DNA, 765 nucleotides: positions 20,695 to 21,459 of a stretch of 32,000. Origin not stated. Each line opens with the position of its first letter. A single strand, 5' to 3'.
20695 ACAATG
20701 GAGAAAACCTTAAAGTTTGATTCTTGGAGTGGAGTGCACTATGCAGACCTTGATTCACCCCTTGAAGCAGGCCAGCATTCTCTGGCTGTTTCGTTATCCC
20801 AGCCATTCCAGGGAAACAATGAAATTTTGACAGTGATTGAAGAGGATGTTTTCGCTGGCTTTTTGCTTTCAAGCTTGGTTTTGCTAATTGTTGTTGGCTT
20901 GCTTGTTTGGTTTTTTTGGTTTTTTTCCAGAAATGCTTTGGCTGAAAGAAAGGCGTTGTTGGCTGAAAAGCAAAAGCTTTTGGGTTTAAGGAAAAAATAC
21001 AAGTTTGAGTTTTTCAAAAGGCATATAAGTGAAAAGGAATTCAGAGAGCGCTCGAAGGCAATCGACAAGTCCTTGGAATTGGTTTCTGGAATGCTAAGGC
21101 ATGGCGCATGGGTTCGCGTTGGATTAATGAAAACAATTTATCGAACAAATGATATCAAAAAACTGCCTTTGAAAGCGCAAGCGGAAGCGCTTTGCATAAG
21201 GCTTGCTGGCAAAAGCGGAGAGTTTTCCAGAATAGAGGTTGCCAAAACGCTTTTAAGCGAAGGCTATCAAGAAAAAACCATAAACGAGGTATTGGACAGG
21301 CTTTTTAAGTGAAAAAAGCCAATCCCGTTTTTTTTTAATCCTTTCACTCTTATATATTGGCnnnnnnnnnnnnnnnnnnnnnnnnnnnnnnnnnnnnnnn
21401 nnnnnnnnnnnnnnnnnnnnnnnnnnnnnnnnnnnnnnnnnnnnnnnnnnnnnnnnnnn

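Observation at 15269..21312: Two paralogous Cys-rich type I membrane proteins share an ectodomain module and a SHOCT-like cytoplasmic tail: receptor-like family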

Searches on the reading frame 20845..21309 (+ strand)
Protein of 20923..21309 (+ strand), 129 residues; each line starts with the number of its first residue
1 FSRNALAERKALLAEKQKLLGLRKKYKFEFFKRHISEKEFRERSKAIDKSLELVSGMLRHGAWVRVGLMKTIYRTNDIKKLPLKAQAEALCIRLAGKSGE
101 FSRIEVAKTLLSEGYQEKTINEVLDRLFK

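Call 10: search_protein_families(library=pfam, proteins=[window:20923-21309:+], max_evalue=10)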
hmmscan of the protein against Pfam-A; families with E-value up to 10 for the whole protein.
seq(129 aa): 1 family
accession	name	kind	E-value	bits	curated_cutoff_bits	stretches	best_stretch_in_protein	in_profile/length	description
PF21982.2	RecX_HTH1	-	0.0018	18.7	26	1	102-127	15-40/40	RecX, first three-helix domain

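Call 47: predict_structure(alignment_id=A3)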
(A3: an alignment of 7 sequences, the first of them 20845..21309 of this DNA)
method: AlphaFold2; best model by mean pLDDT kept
length: 155 residues; sequences in the alignment: 7
mean_pLDDT: 88.2   pTM: 0.73
mean pLDDT of the five models: 88.2, 87.6, 87.1, 86.6, 84.2
residues with pLDDT >= 90: 61; 70-90: 93; 50-70: 1; < 50: 0
segments of 3 or more residues with pLDDT < 50: none
pLDDT, mean of each block of 10 residues (from residue 1): 79 93 92 92 89 86 86 89 90 91 88 89 80 89 90 83
secondary structure, 60 per line:
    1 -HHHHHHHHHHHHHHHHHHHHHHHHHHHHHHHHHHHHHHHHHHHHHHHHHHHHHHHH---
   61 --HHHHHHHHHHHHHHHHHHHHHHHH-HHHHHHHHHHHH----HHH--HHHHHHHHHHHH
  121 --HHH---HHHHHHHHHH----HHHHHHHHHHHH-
elements in order: H2-57 H63-86 H88-99 H109-120 H129-138 H143-154
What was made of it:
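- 20851..20925 (+): Single TM helix of B. Part of helix 2-57 in the AF2 model (call 47).
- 20926..21096 (+): Cytoplasmic hairpin tail of B. The conserved tip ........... is at 21010-21042. The AF2 model has pLDDT 88.2 and pTM 0.73, with a turn at 58-62 (KRHIS) and helix 63-86 (call 47).
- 21097..21309 (+): C-terminal helical domain of B, ending in a RecX-like three-helix unit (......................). Four further helices in the AF2 model (call 47).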

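Call 49: find_related_loci(query=A3, collection=metagenome_contigs, flank=10000)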
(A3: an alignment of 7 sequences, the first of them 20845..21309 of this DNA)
Query A3 (155 aa) in metagenome_contigs; peptide patterns used: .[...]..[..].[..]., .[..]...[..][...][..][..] (x = any residue, [..] = any of these).
600 stretches matched a pattern (row limit reached: there are more); 1 encode a relative of the query (tblastn E <= 1e-3); 1 distinct loci.
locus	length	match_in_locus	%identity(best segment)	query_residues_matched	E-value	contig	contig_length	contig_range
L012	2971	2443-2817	50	30-154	8e-33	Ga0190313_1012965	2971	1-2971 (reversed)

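Call 50: fold_search(model_id=the predicted structure, library=pdb)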
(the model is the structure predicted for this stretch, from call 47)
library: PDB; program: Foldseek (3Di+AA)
matches with E <= 10: 253; with E <= 0.001: 0
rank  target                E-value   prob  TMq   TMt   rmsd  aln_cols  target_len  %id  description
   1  7od1_A                4.9e-01  0.77  0.41  0.18   8.3       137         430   13  Crystal structure of RBR ubiquitin ligase ARIH2 (released 2021-09-15)
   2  7od1_B                7.0e-01  0.69  0.41  0.18   8.3       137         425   13  Crystal structure of RBR ubiquitin ligase ARIH2 (released 2021-09-15)
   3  7mwr_B                7.0e-01  0.18  0.21  0.14  17.4       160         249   12  Structure of De Novo designed beta sheet heterodimer LHD101A53/B4 (released 2022-01-19)
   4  7ung_D0               1.1e+00  0.11  0.21  0.13  24.0       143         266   16  48-nm repeat of the human respiratory doublet microtubule (released 2022-10-05)
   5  8to0_C                1.4e+00  0.44  0.37  0.33  10.6       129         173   14  48-nm repeating structure of doublets from mouse sperm flagella (released 2023-11-01)
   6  6e6a_A                1.4e+00  0.38  0.37  0.36  10.7       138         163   14  Triclinic crystal form of IncA G144A point mutant (released 2019-07-10)
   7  5ubt_B                1.4e+00  0.14  0.25  0.24  25.0       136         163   17  CRYSTAL STRUCTURE OF PI3K DELTA IN COMPLEX WITH A 7-(3-(PIPERAZIN-1-YL)PHENYL)PYRROLO[2,1-F][1,2,4] TRIAZIN-4-AMINE DE (released 2017-02-08)
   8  9sdy_H                1.7e+00  0.41  0.43  0.22  10.1       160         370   12  Structure of RBR E2 variant binding to CUL5-RBX2 bound ARIH2 (released 2025-12-24)
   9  7unj_A                1.9e+00  0.11  0.24  0.19  13.9       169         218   12  De novo designed chlorophyll dimer protein with Zn pheophorbide a methyl ester matching geometry of purple bacterial s (released 2023-04-19)
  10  4l1b_B                1.9e+00  0.10  0.22  0.15  25.2       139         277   18  Crystal Structure of p110alpha complexed with niSH2 of p85alpha (released 2014-01-01)
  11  9e85_D                2.0e+00  0.15  0.30  0.05  20.1       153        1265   10  De Novo Mycobacterium tuberculosis transcription initiation promoter complex with 6-mer RNA and closed Beta' clamp (RN (released 2025-10-01)
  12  4mg5_A                2.0e+00  0.11  0.18  0.13  13.5        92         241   11  Crystal structure of hERa-LBD (Y537S) in complex with chlordecone (released 2014-09-03)
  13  8auw_C                2.0e+00  0.09  0.21  0.20  15.0       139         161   12  Cryo-EM structure of human BIRC6 in complex with SMAC. (released 2023-02-15)
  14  7ruv_A                2.0e+00  0.08  0.21  0.21  16.6       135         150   14  Structure of Human ATP:Cobalamin Adenosyltransferase E193K bound to adenosylcobalamin (released 2021-11-24)
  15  7b5m_H                2.1e+00  0.25  0.35  0.27   7.0       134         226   15  Ubiquitin ligation to F-box protein substrates by SCF-RBR E3-E3 super-assembly: CUL1-RBX1-SKP1-SKP2-CKSHS1-p27~Ub~ARIH (released 2021-02-17)
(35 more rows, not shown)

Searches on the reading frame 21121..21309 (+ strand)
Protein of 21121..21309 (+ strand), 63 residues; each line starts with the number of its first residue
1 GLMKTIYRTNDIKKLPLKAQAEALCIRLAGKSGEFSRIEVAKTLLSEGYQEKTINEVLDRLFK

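Call 74: search_protein_families(library=pfam, alignment_id=A5, max_evalue=1)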
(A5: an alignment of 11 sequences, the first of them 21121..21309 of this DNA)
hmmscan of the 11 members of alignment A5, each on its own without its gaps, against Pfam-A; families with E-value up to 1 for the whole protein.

A. member 1, window:21121-21309:+ (63 aa): 1 family
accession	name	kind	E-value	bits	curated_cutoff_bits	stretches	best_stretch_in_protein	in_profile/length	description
PF21982.2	RecX_HTH1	-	0.00051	20.4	26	1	36-61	15-40/40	RecX, first three-helix domain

B. families by the number of members that match (of 11 scanned): 9 families
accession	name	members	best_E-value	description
PF21982.2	RecX_HTH1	7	3.8e-07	RecX, first three-helix domain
PF22448.1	RepB_primase_C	2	0.0043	RepB DNA-primase C-terminal helical domain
PF22567.2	UBA_9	1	0.0076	UBA-like domain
PF23255.1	DUF7070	1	0.04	Domain of unknown function (DUF7070)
PF19416.4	Astro_VPg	1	0.047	Astrovirus VPg protein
PF03979.19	Sigma70_r1_1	1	0.049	Sigma-70 factor, region 1.1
PF10267.14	Tmemb_cc2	1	0.084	Predicted transmembrane and coiled-coil 2 protein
PF03413.25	PepSY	1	0.12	Peptidase propeptide and YPEB domain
PF21770.3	MgtC_SapB_C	1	0.13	MGTC/SAPB C-terminal domain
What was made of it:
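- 21097..21309 (+): Seven of 11 relatives hit it at E<=1, with a best E-value of 3.8e-7 (call 74).
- On RecX three-helix domain (PF21982): Seven of 11 aligned C-termini match at E<=1, with a best E-value of 3.8e-7 (call 74).
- Closest known: RecX three-helix repeat. Same: Seven of 11 members match, with a best E-value of 3.8e-7 (call 74).
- B-type members carry a folded cytoplasmic domain with an HTH-like unit (call 74).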

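Call 75: search_solved_structures(query=A5, max_evalue=1, show_alignments=2)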
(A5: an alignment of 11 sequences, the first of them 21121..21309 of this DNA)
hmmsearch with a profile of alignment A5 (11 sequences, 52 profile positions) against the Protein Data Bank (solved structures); distinct sequences matched with E-value up to 1: 5.
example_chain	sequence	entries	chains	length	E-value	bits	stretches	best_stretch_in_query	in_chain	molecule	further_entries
8vl3_A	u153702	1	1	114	0.00086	22.5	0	24-49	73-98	De novo designed protein F3 parent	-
6wqs_A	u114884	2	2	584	0.26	14.5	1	3-34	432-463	Methionine--tRNA ligase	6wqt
7nfp_A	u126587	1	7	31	0.31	14.3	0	19-34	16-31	CC-Type2-(LaId)4-I17K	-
6wq6_A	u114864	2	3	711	0.31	14.3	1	3-34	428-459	Methionine--tRNA ligase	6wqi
9e2g_4Q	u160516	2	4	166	0.31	14.3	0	6-26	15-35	MOP23C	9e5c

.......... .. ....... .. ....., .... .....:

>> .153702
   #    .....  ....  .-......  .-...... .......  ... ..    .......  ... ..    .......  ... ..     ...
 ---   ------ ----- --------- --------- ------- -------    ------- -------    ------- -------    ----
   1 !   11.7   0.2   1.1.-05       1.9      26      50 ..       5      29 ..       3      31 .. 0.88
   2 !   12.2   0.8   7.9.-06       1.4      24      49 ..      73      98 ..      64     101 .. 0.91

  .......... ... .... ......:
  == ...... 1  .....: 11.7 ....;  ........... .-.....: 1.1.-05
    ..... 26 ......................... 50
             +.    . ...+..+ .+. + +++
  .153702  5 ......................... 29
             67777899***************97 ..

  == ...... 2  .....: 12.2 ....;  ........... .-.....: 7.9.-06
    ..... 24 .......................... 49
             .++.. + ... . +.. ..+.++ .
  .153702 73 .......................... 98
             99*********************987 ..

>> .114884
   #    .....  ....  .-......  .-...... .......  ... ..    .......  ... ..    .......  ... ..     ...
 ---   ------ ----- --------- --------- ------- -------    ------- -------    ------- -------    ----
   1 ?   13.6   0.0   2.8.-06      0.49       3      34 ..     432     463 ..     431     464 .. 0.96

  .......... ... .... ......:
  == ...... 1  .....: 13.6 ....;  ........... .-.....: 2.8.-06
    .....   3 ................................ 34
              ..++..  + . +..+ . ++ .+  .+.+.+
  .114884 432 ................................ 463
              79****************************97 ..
